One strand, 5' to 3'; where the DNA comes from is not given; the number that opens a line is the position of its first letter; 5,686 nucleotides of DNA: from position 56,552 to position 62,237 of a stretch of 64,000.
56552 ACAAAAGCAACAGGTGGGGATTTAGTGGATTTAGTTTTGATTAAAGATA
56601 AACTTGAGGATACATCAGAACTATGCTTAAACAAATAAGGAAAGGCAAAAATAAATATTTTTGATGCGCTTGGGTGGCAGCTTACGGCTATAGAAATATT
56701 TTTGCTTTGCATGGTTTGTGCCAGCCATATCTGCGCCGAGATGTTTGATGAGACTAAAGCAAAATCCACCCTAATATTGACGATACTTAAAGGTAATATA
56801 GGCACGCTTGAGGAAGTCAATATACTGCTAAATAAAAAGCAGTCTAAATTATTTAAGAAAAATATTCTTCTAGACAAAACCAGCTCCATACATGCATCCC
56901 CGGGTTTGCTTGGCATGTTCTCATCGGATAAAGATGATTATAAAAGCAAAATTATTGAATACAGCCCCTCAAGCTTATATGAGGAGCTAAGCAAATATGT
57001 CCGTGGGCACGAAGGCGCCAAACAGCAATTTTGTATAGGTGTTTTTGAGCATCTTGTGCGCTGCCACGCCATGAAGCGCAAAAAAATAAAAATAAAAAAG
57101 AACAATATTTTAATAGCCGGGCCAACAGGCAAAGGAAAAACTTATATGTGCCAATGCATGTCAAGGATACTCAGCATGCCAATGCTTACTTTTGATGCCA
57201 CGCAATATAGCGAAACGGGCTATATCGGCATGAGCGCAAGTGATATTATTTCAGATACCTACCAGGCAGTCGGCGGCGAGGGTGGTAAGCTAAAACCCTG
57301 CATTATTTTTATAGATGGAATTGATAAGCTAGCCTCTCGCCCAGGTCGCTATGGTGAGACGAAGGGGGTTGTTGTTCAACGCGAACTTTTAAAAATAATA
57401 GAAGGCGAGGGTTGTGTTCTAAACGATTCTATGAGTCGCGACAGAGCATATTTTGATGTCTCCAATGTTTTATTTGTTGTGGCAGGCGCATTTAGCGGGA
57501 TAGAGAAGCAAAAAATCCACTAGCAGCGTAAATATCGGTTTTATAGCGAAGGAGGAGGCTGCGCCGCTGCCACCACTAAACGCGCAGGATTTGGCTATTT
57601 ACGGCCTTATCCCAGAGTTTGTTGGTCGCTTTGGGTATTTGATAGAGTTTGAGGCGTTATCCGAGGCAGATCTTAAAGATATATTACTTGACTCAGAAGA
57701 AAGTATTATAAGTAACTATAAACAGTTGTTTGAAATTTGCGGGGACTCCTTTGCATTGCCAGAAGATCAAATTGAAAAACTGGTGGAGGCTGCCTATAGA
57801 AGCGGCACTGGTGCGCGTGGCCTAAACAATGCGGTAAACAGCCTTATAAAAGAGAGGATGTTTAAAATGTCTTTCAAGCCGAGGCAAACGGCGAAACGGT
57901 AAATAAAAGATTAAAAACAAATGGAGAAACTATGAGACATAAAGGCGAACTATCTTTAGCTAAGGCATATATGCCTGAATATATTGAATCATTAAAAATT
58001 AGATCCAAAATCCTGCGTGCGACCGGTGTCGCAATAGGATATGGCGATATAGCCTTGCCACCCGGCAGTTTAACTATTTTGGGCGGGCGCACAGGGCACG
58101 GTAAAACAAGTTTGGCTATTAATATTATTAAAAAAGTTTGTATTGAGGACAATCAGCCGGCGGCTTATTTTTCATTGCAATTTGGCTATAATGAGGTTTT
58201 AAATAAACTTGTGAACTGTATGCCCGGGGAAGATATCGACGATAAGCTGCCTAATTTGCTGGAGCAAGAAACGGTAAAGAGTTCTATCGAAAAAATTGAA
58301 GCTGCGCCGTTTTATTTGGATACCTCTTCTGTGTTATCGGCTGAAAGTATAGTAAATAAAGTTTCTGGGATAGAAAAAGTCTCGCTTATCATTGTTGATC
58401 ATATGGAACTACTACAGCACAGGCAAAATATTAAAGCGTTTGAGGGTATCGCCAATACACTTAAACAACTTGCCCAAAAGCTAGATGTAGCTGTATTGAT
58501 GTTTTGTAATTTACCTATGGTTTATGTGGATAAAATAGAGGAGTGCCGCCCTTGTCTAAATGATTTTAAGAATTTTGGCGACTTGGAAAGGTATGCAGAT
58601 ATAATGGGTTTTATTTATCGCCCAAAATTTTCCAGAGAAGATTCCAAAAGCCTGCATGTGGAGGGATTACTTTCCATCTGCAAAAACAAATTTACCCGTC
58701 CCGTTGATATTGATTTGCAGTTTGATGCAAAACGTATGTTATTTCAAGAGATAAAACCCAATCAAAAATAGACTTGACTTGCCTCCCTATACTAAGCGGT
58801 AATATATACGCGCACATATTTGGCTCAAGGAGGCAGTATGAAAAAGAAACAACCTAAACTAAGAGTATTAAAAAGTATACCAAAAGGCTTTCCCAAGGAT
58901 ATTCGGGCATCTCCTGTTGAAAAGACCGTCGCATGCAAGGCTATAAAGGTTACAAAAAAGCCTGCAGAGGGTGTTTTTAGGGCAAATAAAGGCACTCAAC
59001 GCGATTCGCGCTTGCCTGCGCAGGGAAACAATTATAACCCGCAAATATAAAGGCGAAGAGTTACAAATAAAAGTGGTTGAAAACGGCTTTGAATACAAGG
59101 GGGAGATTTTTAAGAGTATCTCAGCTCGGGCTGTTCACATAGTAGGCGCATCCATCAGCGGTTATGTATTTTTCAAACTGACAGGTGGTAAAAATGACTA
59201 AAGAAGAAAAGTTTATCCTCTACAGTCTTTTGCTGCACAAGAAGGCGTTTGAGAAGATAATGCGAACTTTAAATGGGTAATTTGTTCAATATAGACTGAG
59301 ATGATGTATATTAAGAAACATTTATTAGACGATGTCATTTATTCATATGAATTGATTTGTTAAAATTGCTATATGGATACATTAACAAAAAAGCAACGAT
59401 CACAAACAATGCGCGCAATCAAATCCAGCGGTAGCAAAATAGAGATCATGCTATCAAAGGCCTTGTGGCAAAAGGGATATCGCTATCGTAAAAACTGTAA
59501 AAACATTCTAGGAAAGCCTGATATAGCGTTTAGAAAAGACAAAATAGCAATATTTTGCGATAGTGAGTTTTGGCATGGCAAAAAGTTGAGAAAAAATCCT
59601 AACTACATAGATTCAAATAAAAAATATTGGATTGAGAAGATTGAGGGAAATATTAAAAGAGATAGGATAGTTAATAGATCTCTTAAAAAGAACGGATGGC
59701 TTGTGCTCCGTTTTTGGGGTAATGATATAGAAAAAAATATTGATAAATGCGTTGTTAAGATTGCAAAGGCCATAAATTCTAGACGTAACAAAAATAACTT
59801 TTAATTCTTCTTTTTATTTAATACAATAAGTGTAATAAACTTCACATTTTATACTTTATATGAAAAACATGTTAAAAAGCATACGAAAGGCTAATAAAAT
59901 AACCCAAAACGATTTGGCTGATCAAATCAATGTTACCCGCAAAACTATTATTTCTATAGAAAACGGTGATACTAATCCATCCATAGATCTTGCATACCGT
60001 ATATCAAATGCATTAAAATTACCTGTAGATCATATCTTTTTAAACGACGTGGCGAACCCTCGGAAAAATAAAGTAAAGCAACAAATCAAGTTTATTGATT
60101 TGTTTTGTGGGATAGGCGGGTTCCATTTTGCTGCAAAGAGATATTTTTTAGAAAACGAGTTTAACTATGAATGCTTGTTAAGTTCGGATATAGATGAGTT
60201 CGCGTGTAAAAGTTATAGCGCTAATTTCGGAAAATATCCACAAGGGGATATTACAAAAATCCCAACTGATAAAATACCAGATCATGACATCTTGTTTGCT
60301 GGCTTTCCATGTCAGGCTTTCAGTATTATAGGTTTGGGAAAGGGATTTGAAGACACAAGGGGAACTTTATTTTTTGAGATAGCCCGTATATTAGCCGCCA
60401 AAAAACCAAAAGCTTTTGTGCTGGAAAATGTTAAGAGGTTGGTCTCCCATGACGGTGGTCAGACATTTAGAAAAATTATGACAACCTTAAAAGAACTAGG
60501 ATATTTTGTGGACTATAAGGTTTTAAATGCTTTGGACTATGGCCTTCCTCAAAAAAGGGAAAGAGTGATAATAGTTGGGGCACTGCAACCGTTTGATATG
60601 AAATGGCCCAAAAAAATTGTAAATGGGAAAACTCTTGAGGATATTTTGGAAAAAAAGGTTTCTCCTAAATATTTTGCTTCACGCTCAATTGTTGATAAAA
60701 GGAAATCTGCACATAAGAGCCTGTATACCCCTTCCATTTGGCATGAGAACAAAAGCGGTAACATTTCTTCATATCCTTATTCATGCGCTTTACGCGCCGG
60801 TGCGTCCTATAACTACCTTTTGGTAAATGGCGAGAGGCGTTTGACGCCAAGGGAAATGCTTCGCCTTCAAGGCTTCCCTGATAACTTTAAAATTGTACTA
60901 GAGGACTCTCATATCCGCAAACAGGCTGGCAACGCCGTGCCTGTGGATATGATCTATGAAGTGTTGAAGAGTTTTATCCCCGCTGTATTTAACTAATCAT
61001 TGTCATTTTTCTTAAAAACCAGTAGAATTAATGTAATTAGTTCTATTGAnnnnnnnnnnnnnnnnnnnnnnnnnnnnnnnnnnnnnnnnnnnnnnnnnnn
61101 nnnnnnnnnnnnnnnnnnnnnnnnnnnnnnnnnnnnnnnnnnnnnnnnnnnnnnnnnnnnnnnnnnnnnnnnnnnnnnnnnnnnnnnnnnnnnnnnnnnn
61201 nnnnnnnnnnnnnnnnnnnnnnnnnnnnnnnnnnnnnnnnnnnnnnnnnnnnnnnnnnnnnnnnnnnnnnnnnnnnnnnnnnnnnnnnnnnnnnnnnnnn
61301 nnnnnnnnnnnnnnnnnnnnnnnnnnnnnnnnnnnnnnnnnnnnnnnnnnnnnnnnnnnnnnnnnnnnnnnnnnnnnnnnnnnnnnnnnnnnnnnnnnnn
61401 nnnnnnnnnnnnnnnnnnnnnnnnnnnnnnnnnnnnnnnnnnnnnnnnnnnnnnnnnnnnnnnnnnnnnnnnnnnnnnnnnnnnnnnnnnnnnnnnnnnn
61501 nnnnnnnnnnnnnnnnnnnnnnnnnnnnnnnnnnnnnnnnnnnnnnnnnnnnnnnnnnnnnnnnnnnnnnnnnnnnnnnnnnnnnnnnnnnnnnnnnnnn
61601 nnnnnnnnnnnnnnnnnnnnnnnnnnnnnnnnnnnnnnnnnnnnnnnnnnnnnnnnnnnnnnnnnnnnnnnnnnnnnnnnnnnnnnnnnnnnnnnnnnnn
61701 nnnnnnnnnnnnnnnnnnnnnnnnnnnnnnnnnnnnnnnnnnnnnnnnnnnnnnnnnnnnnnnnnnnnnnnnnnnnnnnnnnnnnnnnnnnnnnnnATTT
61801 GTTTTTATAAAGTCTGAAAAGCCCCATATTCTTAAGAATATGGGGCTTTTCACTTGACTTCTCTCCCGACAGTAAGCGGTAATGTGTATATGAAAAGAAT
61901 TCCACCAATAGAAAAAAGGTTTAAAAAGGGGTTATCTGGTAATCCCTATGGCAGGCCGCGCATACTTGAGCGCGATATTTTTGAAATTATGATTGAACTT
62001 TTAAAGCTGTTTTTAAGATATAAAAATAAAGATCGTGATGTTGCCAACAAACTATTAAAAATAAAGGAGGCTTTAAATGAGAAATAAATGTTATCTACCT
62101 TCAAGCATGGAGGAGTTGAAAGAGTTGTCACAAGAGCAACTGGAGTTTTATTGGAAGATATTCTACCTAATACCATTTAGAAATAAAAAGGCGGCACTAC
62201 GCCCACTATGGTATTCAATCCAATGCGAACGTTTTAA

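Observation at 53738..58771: WYL-regulator-linked block of lipoprotein, YraN-like nuclease, ClpX paralogue and DnaB-CTD paralogue: candidate undescribed system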

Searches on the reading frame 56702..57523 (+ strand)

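Call 3: search_protein_families(library=pfam, proteins=[window:56702-57523:+], max_evalue=0.01)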
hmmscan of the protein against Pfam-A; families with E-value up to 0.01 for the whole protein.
window:56702-57523:+ (273 aa): 3 families
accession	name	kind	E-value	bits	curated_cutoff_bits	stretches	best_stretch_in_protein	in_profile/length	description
PF07724.20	AAA_2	-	5.9e-16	59.4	27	1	133-271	3-132/166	AAA domain (Cdc48 subfamily)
PF00004.35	AAA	-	1.2e-11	45.6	21.2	1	136-238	1-97/131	ATPase family associated with various cellular activities (AAA)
PF07728.20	AAA_5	-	0.0023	18.3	22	0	135-211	1-79/139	AAA domain (dynein-related subfamily)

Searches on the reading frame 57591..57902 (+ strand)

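Call 3: search_protein_families(library=pfam, proteins=[window:57591-57902:+], max_evalue=0.01)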
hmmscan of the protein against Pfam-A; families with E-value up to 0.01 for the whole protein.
window:57591-57902:+ (103 aa): 1 family
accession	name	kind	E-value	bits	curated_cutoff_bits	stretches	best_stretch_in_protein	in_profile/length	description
PF10431.15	ClpB_D2-small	-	7.3e-05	23.2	21.9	1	44-93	19-67/81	C-terminal, D2-small domain, of ClpB protein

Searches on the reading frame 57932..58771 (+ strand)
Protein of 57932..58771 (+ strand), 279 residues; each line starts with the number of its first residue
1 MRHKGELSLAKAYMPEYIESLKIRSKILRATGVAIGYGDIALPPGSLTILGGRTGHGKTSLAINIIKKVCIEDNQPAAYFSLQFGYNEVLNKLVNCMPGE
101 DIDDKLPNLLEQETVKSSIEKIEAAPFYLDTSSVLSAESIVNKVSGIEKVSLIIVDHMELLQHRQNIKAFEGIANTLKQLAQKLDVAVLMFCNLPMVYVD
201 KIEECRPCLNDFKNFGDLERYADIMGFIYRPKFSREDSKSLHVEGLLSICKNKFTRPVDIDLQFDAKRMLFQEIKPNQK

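Call 3: search_protein_families(library=pfam, proteins=[window:57932-58771:+], max_evalue=0.01)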
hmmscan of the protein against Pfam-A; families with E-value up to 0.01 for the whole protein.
window:57932-58771:+ (279 aa): 4 families
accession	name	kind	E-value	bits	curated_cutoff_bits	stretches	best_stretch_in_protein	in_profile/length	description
PF03796.21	DnaB_C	-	1e-31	110.7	27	1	42-272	16-254/255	DnaB-like helicase C terminal domain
PF13481.12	AAA_25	-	0.00048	20.3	27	1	42-190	30-186/195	AAA domain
PF00270.35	DEAD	-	0.0035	17.5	26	1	47-181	16-147/167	DEAD/DEAH box helicase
PF13401.12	AAA_22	-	0.0072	17.1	27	0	47-183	7-113/130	AAA domain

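Call 7: search_protein_families(library=padloc, proteins=[window:57932-58771:+], max_evalue=0.01)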
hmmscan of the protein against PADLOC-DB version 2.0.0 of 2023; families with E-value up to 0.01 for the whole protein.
window:57932-58771:+ (279 aa): 2 families
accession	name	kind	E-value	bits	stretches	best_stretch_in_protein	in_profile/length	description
PDLC04140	mad8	-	7.7e-05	20.4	1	39-213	21-115/314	mads_8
PDLC03859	LmuB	-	0.0022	15.3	0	38-61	17-40/611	-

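Call 8: search_protein_families(library=ncbifam, proteins=[window:57932-58771:+], max_evalue=0.01)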
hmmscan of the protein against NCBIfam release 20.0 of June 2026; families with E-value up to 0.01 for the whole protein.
window:57932-58771:+ (279 aa): 18 families
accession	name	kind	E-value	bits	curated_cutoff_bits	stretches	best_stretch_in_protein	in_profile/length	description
TIGR03600.1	phage_DnaB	exception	2.1e-31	109.3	498.65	1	14-252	157-409/421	phage replicative helicase, DnaB family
TIGR00665.1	DnaB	equivalog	2.1e-28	99.3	385.25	1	16-274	160-433/435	replicative DNA helicase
NF004384.0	PRK05748.1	equivalog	6.4e-23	81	525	1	28-275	181-443/452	replicative DNA helicase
NF006306.0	PRK08506.1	equivalog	1.5e-19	70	596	1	44-236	191-392/472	replicative DNA helicase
NF005424.0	PRK07004.1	equivalog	5.6e-19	68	834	1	17-241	180-419/460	replicative DNA helicase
NF006606.0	PRK09165.1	equivalog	4.7e-17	61.7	540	1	44-236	216-433/497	replicative DNA helicase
NF004629.0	PRK05973.1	equivalog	4.5e-16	58.6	156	1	42-212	61-209/237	DNA helicase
NF006443.0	PRK08760.1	equivalog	4.5e-16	58.2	741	1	32-240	211-434/476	replicative DNA helicase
NF005852.0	PRK07773.1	equivalog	8.1e-16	57.5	780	1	22-218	189-399/886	replicative DNA helicase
NF004967.0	PRK06321.1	equivalog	7.5e-15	54.8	751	1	43-266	224-457/472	replicative DNA helicase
NF040583.1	dnaB_SPI-7_type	exception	2.3e-14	53.3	655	1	31-273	175-433/434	SPI-7-type island replicative DNA helicase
NF006458.0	PRK08840.1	equivalog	4.5e-14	52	884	1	30-243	197-426/464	replicative DNA helicase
NF005240.0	PRK06749.1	subfamily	1.3e-13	50.5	686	1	27-238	163-392/428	replicative DNA helicase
NF005945.0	PRK08006.1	equivalog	1.4e-13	50.5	898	1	30-245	204-435/471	replicative DNA helicase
NF005369.0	PRK06904.1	equivalog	2.3e-13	49.7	809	1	18-241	191-431/474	replicative DNA helicase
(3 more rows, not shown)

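Call 9: search_protein_families(library=phrogs, proteins=[window:57932-58771:+], max_evalue=0.01)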
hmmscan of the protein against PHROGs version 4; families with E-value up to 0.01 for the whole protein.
window:57932-58771:+ (279 aa): 6 families
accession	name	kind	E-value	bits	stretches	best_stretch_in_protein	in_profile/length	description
phrog_19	-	DNA, RNA and nucleotide metabolism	1.6e-23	84.5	1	42-276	350-583/621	DnaB-like replicative helicase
phrog_243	-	DNA, RNA and nucleotide metabolism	3.2e-21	76.5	1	42-275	32-269/273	DnaB-like replicative helicase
phrog_239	-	DNA, RNA and nucleotide metabolism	6.5e-14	52.8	1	42-265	355-590/801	DNA primase/helicase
phrog_11530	-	unknown function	4.3e-10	40.7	1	147-253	30-137/184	-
phrog_5482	-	unknown function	3.7e-06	26.9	1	44-238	50-256/341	-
phrog_6891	-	other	0.0067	17.1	1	49-122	46-116/310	ATPase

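Call 18: find_homologous_proteins(query=window:57932-58771:+, max_evalue=0.00001)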
Query window:57932-58771:+ (279 aa): 3 proteins with E <= 0.00001 among 633 candidates.
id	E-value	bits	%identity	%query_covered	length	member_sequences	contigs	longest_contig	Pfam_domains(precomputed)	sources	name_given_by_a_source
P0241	3.3e-181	619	100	100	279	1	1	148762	PF03796.22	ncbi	-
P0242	4.5e-19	87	30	77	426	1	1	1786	PF06745.20,PF03796.22,PF00772.27,PF13481.13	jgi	jgi:replicative DNA helicase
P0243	1.3e-18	86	31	72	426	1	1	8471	PF06745.20,PF03796.22,PF00772.27,PF13481.13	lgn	-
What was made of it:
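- Tried and rejected: The word-based homologue search for the DnaB-like protein found only two distant full-length DnaB proteins (call 18).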

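Call 49: search_solved_structures(query=window:57932-58771:+, max_evalue=0.001)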
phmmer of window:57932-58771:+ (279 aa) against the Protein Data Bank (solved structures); distinct sequences matched with E-value up to 0.001: 13.
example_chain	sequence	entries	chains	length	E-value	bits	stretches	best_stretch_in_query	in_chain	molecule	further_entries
4nmn_A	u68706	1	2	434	1.7e-17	67.2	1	22-246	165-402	Replicative DNA helicase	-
2vye_A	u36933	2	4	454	2.2e-16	63.6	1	44-247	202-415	REPLICATIVE DNA HELICASE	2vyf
2r6a_A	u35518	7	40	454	3.3e-16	63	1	30-247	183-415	Replicative helicase | Replicative DNA helicase DnaB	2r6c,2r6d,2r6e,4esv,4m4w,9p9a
2q6t_A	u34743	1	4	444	1.2e-14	57.9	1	41-274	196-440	DnaB replication fork helicase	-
6kza_A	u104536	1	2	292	5e-14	55.9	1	30-240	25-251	Replicative DNA helicase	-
6bbm_A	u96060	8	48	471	1.7e-13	54.1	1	30-240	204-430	Replicative DNA helicase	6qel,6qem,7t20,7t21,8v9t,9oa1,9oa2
7t22_A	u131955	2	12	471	1.8e-13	54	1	30-240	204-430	Replicative DNA helicase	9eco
9dls_A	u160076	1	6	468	2.3e-13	53.7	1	30-239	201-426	Replicative DNA helicase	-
6t66_A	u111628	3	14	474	2.3e-13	53.7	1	30-239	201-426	Replicative DNA helicase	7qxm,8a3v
4a1f_A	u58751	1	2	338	1.8e-12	50.8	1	41-234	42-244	REPLICATIVE DNA HELICASE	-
4zc0_A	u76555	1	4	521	3.6e-12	49.8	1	41-234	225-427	Replicative DNA helicase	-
3bh0_A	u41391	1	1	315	4.8e-10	42.8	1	145-246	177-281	DNAB-LIKE REPLICATIVE HELICASE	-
3bgw_A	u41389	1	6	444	1.3e-09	41.3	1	146-246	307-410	DNAB-Like Replicative Helicase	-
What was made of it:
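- On DnaB replicative helicase: Only PF03796 is detected, and PDB DnaB chains align only over their C-terminal halves (calls 3, 49).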

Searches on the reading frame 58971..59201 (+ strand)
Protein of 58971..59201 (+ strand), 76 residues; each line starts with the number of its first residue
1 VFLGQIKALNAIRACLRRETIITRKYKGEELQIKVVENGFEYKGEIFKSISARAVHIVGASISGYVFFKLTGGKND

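Call 3: search_protein_families(library=pfam, proteins=[window:58971-59201:+], max_evalue=0.01)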
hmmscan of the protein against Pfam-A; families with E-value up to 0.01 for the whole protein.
window:58971-59201:+ (76 aa): 1 family
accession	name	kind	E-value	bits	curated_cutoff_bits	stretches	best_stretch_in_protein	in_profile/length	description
PF11149.13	DUF2924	-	1.6e-14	54.8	31.2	1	19-70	83-134/135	Protein of unknown function (DUF2924)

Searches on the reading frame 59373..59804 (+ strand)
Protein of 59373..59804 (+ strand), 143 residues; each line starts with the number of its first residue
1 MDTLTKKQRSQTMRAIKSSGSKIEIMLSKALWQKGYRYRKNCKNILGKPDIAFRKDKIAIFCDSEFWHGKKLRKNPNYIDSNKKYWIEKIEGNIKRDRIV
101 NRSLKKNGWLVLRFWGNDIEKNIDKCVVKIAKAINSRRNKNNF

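Call 97: search_protein_families(library=pfam, proteins=[window:59373-59804:+], max_evalue=0.001)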
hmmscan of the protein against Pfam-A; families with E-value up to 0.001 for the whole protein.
window:59373-59804:+ (143 aa): 3 families
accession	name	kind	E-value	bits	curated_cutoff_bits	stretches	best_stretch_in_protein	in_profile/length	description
PF03852.21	Vsr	-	3.9e-26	91.1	27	1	1-72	1-72/74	DNA mismatch endonuclease Vsr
PF18741.7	MTES_1575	-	3.7e-07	30.6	38.2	0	91-134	53-96/96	REase_MTES_1575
PF04480.18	DUF559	-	1.7e-05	25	20.6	1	95-134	69-108/109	Protein of unknown function (DUF559)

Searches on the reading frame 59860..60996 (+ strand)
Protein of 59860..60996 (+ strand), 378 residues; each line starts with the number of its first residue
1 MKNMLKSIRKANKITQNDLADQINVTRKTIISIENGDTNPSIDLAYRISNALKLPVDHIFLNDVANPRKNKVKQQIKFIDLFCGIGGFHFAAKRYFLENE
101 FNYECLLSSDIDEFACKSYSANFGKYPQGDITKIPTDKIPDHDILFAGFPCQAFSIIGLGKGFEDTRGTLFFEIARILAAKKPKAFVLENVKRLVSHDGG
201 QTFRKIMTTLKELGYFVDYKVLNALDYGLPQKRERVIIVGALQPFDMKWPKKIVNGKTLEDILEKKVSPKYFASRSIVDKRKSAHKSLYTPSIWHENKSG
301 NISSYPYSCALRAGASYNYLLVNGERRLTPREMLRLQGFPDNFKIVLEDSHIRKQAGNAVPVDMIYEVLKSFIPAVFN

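Call 97: search_protein_families(library=pfam, proteins=[window:59860-60996:+], max_evalue=0.001)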
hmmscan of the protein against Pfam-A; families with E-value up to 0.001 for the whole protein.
window:59860-60996:+ (378 aa): 5 families
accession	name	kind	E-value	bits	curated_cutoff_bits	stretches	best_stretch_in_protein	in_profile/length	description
PF00145.23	DNA_methylase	-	5.7e-88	295.9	22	1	76-371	1-321/324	C-5 cytosine-specific DNA methylase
PF01381.28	HTH_3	-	3.5e-15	56.2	23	1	5-57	1-53/55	Helix-turn-helix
PF12844.13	HTH_19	-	2.3e-10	40.7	30.2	1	4-57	3-56/64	Helix-turn-helix domain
PF13560.12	HTH_31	-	8.9e-05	23.2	27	1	5-57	6-59/64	Helix-turn-helix domain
PF13443.12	HTH_26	-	0.00098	19.8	22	0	5-55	2-53/63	Cro/C1-type HTH DNA-binding domain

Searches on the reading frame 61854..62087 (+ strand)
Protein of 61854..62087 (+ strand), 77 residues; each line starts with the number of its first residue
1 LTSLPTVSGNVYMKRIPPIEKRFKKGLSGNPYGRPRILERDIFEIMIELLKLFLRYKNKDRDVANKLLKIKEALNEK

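Call 97: search_protein_families(library=pfam, proteins=[window:61854-62087:+], max_evalue=0.001)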
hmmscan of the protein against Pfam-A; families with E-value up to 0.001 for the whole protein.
window:61854-62087:+ (77 aa): 1 family
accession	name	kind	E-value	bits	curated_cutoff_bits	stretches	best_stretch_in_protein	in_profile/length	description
PF18932.5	DUF5681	-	3.3e-06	28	27.5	1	20-56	2-20/77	Family of unknown function (DUF5681)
